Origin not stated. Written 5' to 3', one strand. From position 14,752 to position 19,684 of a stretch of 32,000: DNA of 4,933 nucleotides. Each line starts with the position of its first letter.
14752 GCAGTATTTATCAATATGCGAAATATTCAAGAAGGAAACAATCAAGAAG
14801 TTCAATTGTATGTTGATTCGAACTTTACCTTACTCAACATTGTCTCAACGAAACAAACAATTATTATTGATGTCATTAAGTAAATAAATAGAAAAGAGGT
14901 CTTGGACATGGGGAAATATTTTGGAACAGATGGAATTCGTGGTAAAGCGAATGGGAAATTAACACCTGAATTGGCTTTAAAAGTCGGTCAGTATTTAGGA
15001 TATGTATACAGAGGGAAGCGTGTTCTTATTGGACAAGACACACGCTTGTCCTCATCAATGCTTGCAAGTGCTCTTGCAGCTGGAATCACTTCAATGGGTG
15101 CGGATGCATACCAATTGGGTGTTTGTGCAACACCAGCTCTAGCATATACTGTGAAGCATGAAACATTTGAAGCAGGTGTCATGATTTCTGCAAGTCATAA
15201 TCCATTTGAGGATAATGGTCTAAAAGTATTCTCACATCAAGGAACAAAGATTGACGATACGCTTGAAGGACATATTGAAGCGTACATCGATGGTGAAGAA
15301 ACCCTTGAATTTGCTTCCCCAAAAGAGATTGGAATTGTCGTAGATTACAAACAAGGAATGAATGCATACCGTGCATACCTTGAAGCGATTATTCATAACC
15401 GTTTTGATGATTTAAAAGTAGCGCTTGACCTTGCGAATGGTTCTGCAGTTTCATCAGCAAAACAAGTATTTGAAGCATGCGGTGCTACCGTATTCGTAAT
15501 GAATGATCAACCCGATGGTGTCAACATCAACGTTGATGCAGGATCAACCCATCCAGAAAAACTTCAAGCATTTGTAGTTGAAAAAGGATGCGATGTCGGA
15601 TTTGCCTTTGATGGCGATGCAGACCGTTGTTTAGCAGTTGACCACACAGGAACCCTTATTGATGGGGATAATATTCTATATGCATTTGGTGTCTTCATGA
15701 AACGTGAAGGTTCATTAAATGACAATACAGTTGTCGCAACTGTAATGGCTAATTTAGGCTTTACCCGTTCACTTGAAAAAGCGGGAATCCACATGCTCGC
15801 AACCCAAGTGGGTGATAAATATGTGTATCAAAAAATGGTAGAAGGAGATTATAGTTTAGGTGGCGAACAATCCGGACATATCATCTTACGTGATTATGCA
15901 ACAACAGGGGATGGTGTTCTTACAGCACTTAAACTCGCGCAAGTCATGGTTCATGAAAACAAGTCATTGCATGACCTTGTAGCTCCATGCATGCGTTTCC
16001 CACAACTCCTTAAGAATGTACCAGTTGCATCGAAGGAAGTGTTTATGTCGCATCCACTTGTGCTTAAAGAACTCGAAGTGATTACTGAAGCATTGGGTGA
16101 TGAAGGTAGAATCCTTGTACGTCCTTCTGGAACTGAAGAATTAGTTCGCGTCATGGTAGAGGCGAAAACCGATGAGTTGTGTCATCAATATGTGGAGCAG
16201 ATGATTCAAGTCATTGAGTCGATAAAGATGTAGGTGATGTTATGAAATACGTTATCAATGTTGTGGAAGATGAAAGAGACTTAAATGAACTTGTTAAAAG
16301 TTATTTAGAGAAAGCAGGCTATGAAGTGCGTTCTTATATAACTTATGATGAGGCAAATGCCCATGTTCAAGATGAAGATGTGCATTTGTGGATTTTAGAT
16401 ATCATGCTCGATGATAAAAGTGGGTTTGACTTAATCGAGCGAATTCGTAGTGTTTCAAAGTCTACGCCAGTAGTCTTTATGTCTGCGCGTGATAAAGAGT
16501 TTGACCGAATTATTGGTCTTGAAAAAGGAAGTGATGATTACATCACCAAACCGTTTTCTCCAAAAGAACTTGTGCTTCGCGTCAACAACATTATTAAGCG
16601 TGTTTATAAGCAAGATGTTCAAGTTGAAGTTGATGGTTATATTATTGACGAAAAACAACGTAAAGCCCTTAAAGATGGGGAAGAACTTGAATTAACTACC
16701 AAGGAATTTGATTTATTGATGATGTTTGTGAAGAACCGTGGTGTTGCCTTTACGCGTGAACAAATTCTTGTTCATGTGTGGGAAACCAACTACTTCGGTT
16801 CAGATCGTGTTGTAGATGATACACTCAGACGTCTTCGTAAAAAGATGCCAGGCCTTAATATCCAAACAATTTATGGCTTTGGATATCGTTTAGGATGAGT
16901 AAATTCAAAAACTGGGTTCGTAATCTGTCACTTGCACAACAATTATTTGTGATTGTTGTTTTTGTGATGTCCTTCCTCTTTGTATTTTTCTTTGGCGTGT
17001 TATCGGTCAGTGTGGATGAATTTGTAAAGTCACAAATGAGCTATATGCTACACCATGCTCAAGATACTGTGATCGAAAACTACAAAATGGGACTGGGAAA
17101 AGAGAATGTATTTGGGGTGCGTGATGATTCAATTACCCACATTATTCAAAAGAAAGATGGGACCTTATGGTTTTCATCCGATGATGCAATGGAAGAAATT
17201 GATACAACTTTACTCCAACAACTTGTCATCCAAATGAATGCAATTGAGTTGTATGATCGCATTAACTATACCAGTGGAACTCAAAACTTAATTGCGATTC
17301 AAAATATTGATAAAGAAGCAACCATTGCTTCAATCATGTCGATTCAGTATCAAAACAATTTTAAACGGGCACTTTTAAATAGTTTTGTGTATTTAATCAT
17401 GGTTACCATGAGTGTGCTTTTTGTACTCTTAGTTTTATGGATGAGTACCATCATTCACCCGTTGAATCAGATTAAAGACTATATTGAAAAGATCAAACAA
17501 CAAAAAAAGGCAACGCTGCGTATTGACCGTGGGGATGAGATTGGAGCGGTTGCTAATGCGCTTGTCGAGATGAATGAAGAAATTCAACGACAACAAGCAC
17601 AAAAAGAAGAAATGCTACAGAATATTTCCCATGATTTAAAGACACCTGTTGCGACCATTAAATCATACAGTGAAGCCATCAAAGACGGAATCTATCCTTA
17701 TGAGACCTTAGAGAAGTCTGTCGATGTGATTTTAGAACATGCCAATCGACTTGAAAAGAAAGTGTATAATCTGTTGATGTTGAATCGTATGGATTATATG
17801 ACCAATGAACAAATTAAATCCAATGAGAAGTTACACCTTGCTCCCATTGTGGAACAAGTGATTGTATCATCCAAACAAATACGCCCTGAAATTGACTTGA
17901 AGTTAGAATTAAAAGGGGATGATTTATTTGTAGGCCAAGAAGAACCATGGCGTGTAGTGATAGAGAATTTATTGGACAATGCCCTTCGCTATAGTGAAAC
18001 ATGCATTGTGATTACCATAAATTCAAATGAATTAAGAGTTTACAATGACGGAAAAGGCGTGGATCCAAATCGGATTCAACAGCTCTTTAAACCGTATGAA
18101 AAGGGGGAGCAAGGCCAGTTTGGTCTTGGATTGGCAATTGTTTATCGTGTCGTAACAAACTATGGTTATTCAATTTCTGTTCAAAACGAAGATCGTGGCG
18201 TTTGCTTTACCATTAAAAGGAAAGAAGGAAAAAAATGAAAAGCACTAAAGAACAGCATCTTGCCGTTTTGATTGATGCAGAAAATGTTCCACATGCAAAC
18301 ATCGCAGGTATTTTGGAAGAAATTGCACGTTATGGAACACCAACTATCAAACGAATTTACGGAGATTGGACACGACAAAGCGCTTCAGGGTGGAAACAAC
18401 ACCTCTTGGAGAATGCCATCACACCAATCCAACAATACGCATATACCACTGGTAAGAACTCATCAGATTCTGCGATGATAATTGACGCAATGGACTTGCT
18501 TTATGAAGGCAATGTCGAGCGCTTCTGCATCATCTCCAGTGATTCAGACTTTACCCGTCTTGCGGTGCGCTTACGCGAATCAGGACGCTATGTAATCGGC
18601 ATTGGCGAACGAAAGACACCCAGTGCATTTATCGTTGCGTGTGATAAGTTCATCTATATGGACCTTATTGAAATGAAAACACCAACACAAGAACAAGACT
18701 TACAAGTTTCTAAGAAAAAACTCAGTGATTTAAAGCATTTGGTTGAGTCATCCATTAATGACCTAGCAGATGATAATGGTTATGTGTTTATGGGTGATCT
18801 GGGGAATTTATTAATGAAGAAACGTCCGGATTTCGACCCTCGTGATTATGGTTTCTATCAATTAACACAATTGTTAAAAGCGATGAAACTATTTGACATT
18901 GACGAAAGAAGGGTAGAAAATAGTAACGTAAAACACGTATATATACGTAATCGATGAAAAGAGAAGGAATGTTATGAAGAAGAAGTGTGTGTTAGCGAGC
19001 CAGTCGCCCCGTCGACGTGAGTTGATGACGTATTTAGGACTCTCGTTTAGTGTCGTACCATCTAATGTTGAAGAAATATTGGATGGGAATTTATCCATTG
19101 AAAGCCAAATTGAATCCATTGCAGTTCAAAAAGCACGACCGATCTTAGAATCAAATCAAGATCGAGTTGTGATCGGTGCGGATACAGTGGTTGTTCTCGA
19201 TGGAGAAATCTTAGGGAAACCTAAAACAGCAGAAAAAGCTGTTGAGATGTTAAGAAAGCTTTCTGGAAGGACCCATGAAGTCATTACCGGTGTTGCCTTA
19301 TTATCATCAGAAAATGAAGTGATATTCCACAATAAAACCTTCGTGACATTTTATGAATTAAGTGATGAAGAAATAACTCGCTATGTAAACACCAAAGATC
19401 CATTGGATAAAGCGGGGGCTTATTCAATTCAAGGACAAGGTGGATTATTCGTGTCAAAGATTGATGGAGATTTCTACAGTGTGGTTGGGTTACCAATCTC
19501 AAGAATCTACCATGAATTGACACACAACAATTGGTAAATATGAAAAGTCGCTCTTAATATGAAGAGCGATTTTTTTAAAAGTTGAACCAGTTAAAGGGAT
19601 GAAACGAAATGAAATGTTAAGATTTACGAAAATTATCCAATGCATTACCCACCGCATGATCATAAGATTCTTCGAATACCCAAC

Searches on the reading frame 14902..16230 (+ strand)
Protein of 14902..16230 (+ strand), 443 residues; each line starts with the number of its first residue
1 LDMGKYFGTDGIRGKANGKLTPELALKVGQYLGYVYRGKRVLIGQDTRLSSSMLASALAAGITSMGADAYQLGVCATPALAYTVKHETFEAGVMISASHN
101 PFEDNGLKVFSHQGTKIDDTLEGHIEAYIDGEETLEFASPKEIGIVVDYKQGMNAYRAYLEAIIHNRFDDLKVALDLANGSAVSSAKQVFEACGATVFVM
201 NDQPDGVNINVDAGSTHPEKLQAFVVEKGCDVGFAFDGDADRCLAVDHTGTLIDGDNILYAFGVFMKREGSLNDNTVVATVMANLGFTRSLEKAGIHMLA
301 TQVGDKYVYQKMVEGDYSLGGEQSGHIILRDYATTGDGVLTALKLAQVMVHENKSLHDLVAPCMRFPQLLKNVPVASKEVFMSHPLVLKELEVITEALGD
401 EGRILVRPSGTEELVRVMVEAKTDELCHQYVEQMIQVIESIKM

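Call 59: search_protein_families(library=pfam, proteins=[window:14902-16230:+], max_evalue=0.001)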
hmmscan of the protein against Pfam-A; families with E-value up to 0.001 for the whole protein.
window:14902-16230:+ (443 aa): 4 families
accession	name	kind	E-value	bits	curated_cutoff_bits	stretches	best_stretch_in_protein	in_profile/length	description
PF02878.22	PGM_PMM_I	-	1.2e-42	145.3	22.5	1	5-133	2-135/138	Phosphoglucomutase/phosphomannomutase, alpha/beta/alpha domain I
PF02880.22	PGM_PMM_III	-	2.3e-33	115.2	20.7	1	254-361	1-109/115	Phosphoglucomutase/phosphomannomutase, alpha/beta/alpha domain III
PF00408.26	PGM_PMM_IV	-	2.1e-14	53.8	23.1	1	370-435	1-66/68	Phosphoglucomutase/phosphomannomutase, C-terminal domain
PF02879.22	PGM_PMM_II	-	1.6e-13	51.5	29.3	1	156-250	3-103/103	Phosphoglucomutase/phosphomannomutase, alpha/beta/alpha domain II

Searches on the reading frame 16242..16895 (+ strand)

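Call 59: search_protein_families(library=pfam, proteins=[window:16242-16895:+], max_evalue=0.001)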
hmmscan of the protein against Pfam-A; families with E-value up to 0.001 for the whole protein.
window:16242-16895:+ (218 aa): 2 families
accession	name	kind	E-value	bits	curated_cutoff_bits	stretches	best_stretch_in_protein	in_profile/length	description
PF00072.30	Response_reg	-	1.5e-25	89.9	30.2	1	5-114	1-110/111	Response regulator receiver domain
PF00486.34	Trans_reg_C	-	1.6e-21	76.6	26.2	1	146-217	1-77/77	Transcriptional regulatory protein, C terminal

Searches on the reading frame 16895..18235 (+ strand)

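Call 59: search_protein_families(library=pfam, proteins=[window:16895-18235:+], max_evalue=0.001)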
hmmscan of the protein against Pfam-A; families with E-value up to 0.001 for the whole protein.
window:16895-18235:+ (447 aa): 4 families
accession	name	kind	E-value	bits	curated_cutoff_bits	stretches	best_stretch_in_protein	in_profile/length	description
PF02518.31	HATPase_c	-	6.5e-18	65.6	26.4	1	349-441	3-106/111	Histidine kinase-, DNA gyrase B-, and HSP90-like ATPase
PF00512.31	HisKA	-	3e-14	53.3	26.9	1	236-300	1-64/66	His Kinase A (phospho-acceptor) domain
PF00672.30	HAMP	-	5.6e-05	23.8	25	1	184-226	4-47/53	HAMP domain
PF14501.12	HATPase_c_5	-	0.00067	20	22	1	354-440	8-99/102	GHKL domain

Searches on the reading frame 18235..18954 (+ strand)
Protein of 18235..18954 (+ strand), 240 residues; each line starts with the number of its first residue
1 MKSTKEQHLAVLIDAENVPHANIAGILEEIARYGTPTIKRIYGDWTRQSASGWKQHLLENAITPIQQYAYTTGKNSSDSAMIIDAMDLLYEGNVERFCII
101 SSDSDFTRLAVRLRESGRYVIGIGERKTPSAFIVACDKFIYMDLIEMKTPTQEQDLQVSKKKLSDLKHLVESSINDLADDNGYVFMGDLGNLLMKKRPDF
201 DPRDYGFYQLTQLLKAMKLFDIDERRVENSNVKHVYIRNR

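Call 59: search_protein_families(library=pfam, proteins=[window:18235-18954:+], max_evalue=0.001)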
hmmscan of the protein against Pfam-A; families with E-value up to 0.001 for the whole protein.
window:18235-18954:+ (240 aa): 2 families
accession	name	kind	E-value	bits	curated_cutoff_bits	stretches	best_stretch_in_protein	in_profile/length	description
PF01936.24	NYN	-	1.6e-38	133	24.2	1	9-143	2-145/145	NYN domain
PF12872.13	OST-HTH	-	1e-14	54.6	23.8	1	160-229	3-68/71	OST-HTH/LOTUS domain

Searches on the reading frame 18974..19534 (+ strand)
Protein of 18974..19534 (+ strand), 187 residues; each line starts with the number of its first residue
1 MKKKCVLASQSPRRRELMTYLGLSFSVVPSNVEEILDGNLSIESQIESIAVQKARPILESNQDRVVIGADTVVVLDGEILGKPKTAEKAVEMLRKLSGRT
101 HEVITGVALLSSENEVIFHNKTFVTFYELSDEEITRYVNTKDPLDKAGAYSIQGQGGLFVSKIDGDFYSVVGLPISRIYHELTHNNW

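Call 59: search_protein_families(library=pfam, proteins=[window:18974-19534:+], max_evalue=0.001)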
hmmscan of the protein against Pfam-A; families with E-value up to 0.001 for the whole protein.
window:18974-19534:+ (187 aa): 1 family
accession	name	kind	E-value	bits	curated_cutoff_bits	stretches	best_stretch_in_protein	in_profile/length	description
PF02545.19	Maf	-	1.3e-61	208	27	1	5-183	2-185/187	Maf-like protein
